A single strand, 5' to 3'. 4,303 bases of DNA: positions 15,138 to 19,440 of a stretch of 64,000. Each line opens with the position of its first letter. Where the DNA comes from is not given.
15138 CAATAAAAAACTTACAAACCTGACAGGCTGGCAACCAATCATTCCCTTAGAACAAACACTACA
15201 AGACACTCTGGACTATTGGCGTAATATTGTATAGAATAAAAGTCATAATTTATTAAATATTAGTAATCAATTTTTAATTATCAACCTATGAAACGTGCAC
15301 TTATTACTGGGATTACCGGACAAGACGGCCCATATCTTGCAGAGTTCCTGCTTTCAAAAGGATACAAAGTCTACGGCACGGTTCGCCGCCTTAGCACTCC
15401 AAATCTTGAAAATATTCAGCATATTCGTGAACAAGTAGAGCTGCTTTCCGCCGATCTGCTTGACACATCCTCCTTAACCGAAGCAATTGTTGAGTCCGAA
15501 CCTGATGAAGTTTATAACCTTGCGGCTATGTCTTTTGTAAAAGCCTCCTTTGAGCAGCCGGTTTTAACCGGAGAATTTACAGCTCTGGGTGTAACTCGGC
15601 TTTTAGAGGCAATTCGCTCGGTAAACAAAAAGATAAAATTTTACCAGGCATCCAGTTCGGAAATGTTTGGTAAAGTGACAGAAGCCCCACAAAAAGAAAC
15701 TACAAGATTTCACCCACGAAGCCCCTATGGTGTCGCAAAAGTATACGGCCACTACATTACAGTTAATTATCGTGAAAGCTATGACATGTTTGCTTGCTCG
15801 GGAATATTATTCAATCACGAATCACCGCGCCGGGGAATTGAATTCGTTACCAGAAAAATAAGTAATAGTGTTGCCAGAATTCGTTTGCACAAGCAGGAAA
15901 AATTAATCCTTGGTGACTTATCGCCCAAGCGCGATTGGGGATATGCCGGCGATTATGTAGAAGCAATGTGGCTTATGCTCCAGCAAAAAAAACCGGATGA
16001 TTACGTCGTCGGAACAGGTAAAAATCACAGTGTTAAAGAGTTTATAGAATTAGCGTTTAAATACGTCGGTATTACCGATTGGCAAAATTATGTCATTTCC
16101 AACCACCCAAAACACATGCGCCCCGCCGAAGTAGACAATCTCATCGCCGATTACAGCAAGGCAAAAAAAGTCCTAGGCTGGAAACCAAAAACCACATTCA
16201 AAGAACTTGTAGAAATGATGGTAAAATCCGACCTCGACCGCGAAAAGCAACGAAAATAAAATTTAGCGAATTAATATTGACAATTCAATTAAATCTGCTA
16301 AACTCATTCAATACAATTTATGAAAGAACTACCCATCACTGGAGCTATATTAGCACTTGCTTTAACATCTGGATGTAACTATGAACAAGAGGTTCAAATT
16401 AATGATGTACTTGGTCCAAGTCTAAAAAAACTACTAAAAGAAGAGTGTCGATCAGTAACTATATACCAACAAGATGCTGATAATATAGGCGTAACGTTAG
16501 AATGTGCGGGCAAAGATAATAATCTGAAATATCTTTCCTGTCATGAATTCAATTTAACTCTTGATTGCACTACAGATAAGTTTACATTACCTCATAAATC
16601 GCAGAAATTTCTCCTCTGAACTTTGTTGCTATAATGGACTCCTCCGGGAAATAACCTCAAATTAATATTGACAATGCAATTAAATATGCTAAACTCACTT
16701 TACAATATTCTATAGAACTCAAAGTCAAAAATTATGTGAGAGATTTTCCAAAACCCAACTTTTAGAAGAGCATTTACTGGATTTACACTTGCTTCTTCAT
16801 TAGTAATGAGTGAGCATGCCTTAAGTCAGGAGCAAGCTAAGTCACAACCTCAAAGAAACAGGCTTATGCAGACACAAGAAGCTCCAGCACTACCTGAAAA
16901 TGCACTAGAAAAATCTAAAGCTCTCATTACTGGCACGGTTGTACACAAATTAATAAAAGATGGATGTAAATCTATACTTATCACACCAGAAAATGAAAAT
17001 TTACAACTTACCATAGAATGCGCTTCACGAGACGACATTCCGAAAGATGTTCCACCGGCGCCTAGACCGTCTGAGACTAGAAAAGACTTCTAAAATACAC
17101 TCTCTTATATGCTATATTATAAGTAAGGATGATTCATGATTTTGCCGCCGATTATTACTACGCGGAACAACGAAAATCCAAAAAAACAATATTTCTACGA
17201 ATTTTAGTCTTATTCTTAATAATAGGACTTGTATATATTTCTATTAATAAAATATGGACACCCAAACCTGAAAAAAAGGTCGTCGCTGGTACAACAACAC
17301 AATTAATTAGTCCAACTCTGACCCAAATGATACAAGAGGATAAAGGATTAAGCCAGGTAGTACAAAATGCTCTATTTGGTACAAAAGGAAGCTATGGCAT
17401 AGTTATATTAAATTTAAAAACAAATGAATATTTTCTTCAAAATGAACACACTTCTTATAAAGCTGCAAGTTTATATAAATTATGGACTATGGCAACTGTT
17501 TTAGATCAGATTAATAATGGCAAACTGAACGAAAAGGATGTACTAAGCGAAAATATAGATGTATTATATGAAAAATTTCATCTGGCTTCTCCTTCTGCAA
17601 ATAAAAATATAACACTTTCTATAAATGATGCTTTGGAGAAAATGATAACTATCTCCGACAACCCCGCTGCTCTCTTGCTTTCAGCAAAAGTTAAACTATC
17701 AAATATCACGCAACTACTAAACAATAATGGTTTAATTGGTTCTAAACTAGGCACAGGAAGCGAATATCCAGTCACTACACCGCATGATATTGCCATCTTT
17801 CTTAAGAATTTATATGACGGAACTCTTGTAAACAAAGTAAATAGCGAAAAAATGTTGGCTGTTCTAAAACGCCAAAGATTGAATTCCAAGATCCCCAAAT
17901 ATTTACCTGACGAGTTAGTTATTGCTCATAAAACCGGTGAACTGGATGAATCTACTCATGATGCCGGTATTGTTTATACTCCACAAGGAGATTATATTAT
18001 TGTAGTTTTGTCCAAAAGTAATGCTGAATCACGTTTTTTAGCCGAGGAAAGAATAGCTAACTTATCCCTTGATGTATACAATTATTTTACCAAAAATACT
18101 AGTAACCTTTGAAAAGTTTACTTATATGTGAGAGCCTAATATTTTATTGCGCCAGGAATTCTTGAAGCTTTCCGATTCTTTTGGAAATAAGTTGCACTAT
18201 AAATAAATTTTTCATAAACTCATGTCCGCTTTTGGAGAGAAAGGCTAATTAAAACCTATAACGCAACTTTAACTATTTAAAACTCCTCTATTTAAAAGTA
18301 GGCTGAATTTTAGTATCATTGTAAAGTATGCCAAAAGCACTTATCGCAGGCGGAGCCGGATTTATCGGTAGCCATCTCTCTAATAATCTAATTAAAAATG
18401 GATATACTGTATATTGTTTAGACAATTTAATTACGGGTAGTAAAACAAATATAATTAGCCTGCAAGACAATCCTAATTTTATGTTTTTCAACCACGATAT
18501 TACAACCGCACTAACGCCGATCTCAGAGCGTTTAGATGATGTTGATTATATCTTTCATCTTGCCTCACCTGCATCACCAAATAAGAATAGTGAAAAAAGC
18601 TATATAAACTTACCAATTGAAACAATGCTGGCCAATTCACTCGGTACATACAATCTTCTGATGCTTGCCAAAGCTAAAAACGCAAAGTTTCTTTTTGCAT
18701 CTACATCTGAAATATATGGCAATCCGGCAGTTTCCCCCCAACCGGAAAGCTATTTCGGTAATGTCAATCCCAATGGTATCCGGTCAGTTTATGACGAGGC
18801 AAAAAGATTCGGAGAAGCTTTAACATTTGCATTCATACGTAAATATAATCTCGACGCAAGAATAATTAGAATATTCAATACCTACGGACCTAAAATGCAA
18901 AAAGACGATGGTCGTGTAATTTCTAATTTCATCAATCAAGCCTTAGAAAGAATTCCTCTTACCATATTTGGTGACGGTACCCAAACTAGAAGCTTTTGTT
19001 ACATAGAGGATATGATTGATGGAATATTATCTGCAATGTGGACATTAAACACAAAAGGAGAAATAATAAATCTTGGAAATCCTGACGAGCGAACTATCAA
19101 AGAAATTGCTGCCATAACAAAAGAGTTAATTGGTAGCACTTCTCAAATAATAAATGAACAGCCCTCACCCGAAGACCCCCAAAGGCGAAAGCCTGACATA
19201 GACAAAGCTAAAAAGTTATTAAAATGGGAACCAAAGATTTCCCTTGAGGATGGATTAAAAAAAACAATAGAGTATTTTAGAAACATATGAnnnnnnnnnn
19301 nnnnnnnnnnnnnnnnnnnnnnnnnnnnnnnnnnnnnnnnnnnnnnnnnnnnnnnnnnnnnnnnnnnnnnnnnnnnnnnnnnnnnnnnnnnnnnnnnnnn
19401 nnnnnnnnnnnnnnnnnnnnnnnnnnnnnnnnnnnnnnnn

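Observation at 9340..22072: Nucleotide-sugar island feeding a Und-P-pentose (ArnC/ArnT-like) glycosylation module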

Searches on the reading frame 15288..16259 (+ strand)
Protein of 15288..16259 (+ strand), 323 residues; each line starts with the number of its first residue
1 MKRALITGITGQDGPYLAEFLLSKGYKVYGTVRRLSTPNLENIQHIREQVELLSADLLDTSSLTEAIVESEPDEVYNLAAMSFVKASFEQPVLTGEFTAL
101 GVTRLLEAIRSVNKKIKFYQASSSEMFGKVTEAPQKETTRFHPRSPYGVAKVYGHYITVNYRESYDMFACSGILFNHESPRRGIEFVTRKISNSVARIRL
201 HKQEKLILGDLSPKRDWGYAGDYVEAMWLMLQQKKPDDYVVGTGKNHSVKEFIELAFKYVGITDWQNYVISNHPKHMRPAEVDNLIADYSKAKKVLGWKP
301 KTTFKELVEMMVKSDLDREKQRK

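Call 3: search_protein_families(library=pfam, proteins=[window:15288-16259:+])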
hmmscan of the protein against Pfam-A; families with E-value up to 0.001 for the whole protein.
window:15288-16259:+ (323 aa): 4 families
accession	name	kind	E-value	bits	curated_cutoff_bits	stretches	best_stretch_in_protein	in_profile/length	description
PF16363.11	GDP_Man_Dehyd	-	2e-133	445.4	27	1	5-311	1-332/332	GDP-mannose 4,6 dehydratase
PF01370.27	Epimerase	-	2e-69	234.1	20.9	1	4-242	1-240/240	NAD dependent epimerase/dehydratase family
PF04321.23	RmlD_sub_bind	-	6.8e-10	38.9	27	1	3-165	2-143/287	RmlD substrate binding domain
PF05368.20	NmrA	-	7.4e-06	26.2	27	1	2-70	3-70/298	NmrA-like family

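Call 4: search_protein_families(library=ncbifam, proteins=[window:15288-16259:+])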
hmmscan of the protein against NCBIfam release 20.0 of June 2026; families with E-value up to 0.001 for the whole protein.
window:15288-16259:+ (323 aa): 18 families
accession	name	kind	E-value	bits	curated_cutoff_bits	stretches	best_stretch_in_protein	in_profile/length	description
TIGR01472.1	gmd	equivalog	5.5e-128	426.9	415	1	2-317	1-340/342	GDP-mannose 4,6-dehydratase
TIGR01181.1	dTDP_gluc_dehyt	equivalog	2.5e-31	109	365.1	1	5-318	3-314/321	dTDP-glucose 4,6-dehydratase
TIGR04180.1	EDH_00030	hypoth_equivalog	8.6e-30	103.8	475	1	5-302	2-296/297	NAD-dependent 4,6-dehydratase LegB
TIGR01179.1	galE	equivalog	4.2e-25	88.3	262.3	1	4-320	2-326/332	UDP-glucose 4-epimerase GalE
TIGR02622.1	CDP_4_6_dhtase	equivalog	5.5e-24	85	278.45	1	2-165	5-172/352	CDP-glucose 4,6-dehydratase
NF007582.0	PRK10217.1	equivalog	2.9e-13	49.7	698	1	1-317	1-333/355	dTDP-glucose 4,6-dehydratase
NF043036.1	ErythonDh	equivalog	3.2e-13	49.6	325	1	4-161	3-163/321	D-erythronate dehydrogenase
NF011728.1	PRK15181.1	equivalog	5e-13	48.8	760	1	2-318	16-340/348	Vi polysaccharide biosynthesis UDP-N-acetylglucosaminuronic acid C-4 epimerase TviC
NF007490.0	PRK10084.1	subfamily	1.4e-11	44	649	1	5-316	4-335/361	dTDP-glucose 4,6-dehydratase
NF007956.0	PRK10675.1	subfamily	2.9e-10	39.8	394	1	4-157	3-159/338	UDP-glucose 4-epimerase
TIGR02197.1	heptose_epim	equivalog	4e-09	36.1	274.6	1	6-312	3-310/316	ADP-glyceromanno-heptose 6-epimerase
NF052578.1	StrlDmthSdmBMthl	equivalog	9.4e-08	32.2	600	1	4-165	3-152/328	sterol demethylase protein SdmB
NF047922.1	GDPFucSynFcl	equivalog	4.3e-07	29.7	500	1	31-319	18-305/308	GDP-L-fucose synthase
NF008360.0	PRK11150.1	equivalog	2.7e-06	26.8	452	1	111-292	104-283/310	ADP-glyceromanno-heptose 6-epimerase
TIGR01214.1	rmlD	equivalog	2.7e-06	26.7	224.05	1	4-191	2-167/285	dTDP-4-dehydrorhamnose reductase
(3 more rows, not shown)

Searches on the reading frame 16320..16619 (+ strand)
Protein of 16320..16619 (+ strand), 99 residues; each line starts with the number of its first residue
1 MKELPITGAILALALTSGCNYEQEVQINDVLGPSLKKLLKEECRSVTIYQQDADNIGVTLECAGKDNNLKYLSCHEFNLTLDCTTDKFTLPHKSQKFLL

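Call 8: search_protein_families(library=pfam, proteins=[window:16320-16619:+], max_evalue=0.01)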
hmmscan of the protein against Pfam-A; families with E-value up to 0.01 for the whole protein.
window:16320-16619:+ (99 aa): 0 families

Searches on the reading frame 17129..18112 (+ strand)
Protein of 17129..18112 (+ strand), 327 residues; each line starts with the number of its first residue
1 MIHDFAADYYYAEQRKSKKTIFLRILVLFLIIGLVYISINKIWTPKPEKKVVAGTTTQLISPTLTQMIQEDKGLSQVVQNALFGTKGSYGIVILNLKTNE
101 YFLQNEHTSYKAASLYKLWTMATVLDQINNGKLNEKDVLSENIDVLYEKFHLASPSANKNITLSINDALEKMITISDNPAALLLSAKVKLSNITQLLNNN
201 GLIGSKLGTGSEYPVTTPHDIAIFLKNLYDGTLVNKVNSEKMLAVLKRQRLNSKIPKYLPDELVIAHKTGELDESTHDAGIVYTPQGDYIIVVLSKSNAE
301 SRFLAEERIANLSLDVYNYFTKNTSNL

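Call 3: search_protein_families(library=pfam, proteins=[window:17129-18112:+])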
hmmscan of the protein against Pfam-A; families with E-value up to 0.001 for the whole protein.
window:17129-18112:+ (327 aa): 2 families
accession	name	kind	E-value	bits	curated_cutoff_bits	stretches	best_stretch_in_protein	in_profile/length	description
PF13354.11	Beta-lactamase2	-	4.6e-45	154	22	1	90-294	1-213/214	Beta-lactamase enzyme family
PF00768.25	Peptidase_S11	-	0.00055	19.9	27.6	1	104-187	29-114/239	D-alanyl-D-alanine carboxypeptidase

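Call 4: search_protein_families(library=ncbifam, proteins=[window:17129-18112:+])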
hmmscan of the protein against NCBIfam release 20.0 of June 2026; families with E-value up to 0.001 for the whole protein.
window:17129-18112:+ (327 aa): 18 families
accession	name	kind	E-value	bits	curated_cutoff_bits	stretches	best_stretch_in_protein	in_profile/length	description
NF033103.1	bla_class_A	equivalog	3.4e-24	85.4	200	1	85-318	9-255/257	class A beta-lactamase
NF012099.1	SubclassA2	equivalog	1.9e-18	66.6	320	1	74-323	2-273/275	class A beta-lactamase, subclass A2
NF000447.2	bla-A_Chryseo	exception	8.6e-14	51.4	510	1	70-322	18-292/292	CGA/CIA family class A beta-lactamase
NF040467.1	blaRAA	exception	1.8e-11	43.6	590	1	79-322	27-290/290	RAA family extended-spectrum beta-lactamase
NF000298.2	blaTLA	exception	3.6e-10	39.4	640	1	73-323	35-307/309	TLA family extended-spectrum class A beta-lactamase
NF040609.1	blaRASA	exception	9.8e-09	34.7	600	1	70-322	25-294/295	RASA family extended-spectrum class A beta-lactamase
NF000481.1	carbeni_gen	exception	2.2e-08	34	430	1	63-299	12-259/284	CARB/PSE/RTG family carbenicillin-hydrolyzing class A beta-lactamase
NF000389.2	blaPER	exception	1.2e-07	31.2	650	0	70-185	27-144/308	PER family extended-spectrum class A beta-lactamase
NF038258.2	PBP4_Staph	exception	1.8e-07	30.4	500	1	105-198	58-155/366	penicillin-binding protein PBP4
NF041445.1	blaRATA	exception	5.3e-07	29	660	1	90-322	44-301/302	RATA family class A beta-lactamase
NF000480.2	PSE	exception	2.8e-06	27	580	1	88-292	39-254/288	PSE family carbenicillin-hydrolyzing class A beta-lactamase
NF000428.4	blaFRI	exception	3.6e-06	26.6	600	1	67-272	23-238/294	FRI family carbapenem-hydrolyzing class A beta-lactamase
NF000538.1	classA_carba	equivalog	2.6e-05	23.8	390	1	86-294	6-227/254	carbapenem-hydrolyzing class A beta-lactamase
NF045651.1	blaMUN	exception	2.9e-05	23.6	640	0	216-320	175-288/290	MUN family extended-spectrum class A beta-lactamase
NF000383.2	blaLAP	exception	6.7e-05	22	600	1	114-303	67-267/285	LAP family class A beta-lactamase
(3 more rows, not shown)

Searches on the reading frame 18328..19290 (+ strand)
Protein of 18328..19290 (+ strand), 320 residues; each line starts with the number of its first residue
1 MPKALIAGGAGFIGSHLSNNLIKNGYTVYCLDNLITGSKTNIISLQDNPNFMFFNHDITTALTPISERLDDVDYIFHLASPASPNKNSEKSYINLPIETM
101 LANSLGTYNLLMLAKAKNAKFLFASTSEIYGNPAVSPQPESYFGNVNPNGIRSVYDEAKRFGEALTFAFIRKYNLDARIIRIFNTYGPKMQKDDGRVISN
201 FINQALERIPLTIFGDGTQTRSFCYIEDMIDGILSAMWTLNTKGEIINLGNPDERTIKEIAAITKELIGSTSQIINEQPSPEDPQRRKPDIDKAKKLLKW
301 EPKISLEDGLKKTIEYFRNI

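Call 3: search_protein_families(library=pfam, proteins=[window:18328-19290:+])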
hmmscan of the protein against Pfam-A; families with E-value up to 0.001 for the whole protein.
window:18328-19290:+ (320 aa): 6 families
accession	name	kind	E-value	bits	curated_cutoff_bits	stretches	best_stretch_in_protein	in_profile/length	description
PF01370.27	Epimerase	-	5.5e-51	173.7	20.9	1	4-250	1-240/240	NAD dependent epimerase/dehydratase family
PF16363.11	GDP_Man_Dehyd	-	7.3e-47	160.9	27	1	5-313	1-332/332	GDP-mannose 4,6 dehydratase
PF01073.25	3Beta_HSD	-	7.6e-08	32.2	22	1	5-241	1-233/280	3-beta hydroxysteroid dehydrogenase/isomerase family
PF07993.18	NAD_binding_4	-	6.3e-07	29.2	20.1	1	69-184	86-206/258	Male sterility protein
PF04321.23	RmlD_sub_bind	-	0.00018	21.1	27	1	4-237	3-197/287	RmlD substrate binding domain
PF02719.21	Polysacc_synt_2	-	0.00028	20.6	20.2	0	153-273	136-252/293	Polysaccharide biosynthesis protein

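Call 4: search_protein_families(library=ncbifam, proteins=[window:18328-19290:+])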
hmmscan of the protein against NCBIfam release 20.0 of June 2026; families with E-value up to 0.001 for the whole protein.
window:18328-19290:+ (320 aa): 24 families
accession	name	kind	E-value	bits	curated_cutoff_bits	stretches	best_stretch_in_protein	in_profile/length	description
TIGR01181.1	dTDP_gluc_dehyt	equivalog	2.9e-40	138.3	365.1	1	4-318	2-312/321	dTDP-glucose 4,6-dehydratase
TIGR04180.1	EDH_00030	hypoth_equivalog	3.8e-34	118.1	475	1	5-304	2-296/297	NAD-dependent 4,6-dehydratase LegB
TIGR01179.1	galE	equivalog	1.5e-32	112.7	262.3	1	4-316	2-324/332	UDP-glucose 4-epimerase GalE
NF008872.0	PRK11908.1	equivalog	3.7e-32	111.7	294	1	2-319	2-337/349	bifunctional UDP-4-keto-pentose/UDP-xylose synthase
NF005998.1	PRK08125.1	equivalog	2.3e-31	108.9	777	2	3-264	317-581/649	bifunctional UDP-4-amino-4-deoxy-L-arabinose formyltransferase/UDP-glucuronic acid oxidase ArnA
NF011728.1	PRK15181.1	equivalog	1e-28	100.4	760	1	4-317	18-337/348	Vi polysaccharide biosynthesis UDP-N-acetylglucosaminuronic acid C-4 epimerase TviC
TIGR02197.1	heptose_epim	equivalog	1.2e-25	90.4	274.6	1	5-316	2-312/316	ADP-glyceromanno-heptose 6-epimerase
NF007490.0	PRK10084.1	subfamily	1.9e-24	86.3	649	1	3-317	2-334/361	dTDP-glucose 4,6-dehydratase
NF007582.0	PRK10217.1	equivalog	7.7e-23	81.1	698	1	1-317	1-331/355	dTDP-glucose 4,6-dehydratase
NF047922.1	GDPFucSynFcl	equivalog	3.4e-21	76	500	1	95-317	73-301/308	GDP-L-fucose synthase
NF007956.0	PRK10675.1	subfamily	1.4e-15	57.3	394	1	4-311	3-323/338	UDP-glucose 4-epimerase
TIGR02622.1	CDP_4_6_dhtase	equivalog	1.7e-13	50.4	278.45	1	3-319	6-332/352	CDP-glucose 4,6-dehydratase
NF008360.0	PRK11150.1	equivalog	9e-12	44.8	452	1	5-268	3-254/310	ADP-glyceromanno-heptose 6-epimerase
NF041015.1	UDPsulfquin_syn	equivalog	2.7e-11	43.1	575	1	195-271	236-313/384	UDP-sulfoquinovose synthase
TIGR01472.1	gmd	equivalog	5.5e-11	42.3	415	1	3-192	2-192/342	GDP-mannose 4,6-dehydratase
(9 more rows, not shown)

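Call 10: search_solved_structures(query=window:18328-19290:+, max_evalue=1e-10, show_alignments=2)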
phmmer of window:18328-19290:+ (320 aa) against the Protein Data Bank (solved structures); distinct sequences matched with E-value up to 1e-10: 92 (the best 60 are shown).
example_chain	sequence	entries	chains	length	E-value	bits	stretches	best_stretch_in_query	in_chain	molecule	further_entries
4gll_A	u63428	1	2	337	4.6e-93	315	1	3-319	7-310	UDP-glucuronic acid decarboxylase 1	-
2b69_A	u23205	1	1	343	4.9e-93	314.9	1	3-319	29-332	UDP-glucuronate decarboxylase 1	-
4m55_A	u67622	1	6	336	2.3e-92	312.8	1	3-319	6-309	UDP-glucuronic acid decarboxylase 1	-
4lk3_A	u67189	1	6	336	3.2e-92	312.3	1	3-319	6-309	UDP-glucuronic acid decarboxylase 1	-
6zl6_A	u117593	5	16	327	3.2e-44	154.6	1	3-319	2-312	Epimerase domain-containing protein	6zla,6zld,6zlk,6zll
6zlj_A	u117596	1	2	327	6.7e-44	153.6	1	3-319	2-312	Epimerase domain-containing protein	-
4zrm_A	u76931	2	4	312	8.1e-42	146.7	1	4-319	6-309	UDP-glucose 4-epimerase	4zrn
6bwl_A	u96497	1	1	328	3.5e-41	144.6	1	3-319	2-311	Pal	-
8rdg_A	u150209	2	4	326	1.1e-40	143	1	3-315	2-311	SDR family NAD(P)-dependent oxidoreductase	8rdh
8rdi_A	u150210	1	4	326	4e-40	141.2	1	3-315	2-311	SDR family NAD(P)-dependent oxidoreductase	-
7ys8_A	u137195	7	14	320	9.8e-38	133.3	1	3-319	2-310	UDP-glucose 4-epimerase | UDP-glucose 4-epimerase along with EC 5.1.3.2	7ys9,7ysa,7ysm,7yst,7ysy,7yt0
6pmh_A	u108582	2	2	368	1.8e-36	129.2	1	4-318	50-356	UDP-glucose 4-epimerase related protein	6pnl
8vr2_A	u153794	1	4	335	2e-36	129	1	3-316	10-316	NAD-dependent epimerase/dehydratase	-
2hun_A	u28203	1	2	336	5e-31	111.3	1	3-317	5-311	336aa long hypothetical dTDP-glucose 4,6-dehydratase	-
6bi4_A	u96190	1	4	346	5.1e-30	108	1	4-318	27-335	dTDP-glucose 4,6-dehydratase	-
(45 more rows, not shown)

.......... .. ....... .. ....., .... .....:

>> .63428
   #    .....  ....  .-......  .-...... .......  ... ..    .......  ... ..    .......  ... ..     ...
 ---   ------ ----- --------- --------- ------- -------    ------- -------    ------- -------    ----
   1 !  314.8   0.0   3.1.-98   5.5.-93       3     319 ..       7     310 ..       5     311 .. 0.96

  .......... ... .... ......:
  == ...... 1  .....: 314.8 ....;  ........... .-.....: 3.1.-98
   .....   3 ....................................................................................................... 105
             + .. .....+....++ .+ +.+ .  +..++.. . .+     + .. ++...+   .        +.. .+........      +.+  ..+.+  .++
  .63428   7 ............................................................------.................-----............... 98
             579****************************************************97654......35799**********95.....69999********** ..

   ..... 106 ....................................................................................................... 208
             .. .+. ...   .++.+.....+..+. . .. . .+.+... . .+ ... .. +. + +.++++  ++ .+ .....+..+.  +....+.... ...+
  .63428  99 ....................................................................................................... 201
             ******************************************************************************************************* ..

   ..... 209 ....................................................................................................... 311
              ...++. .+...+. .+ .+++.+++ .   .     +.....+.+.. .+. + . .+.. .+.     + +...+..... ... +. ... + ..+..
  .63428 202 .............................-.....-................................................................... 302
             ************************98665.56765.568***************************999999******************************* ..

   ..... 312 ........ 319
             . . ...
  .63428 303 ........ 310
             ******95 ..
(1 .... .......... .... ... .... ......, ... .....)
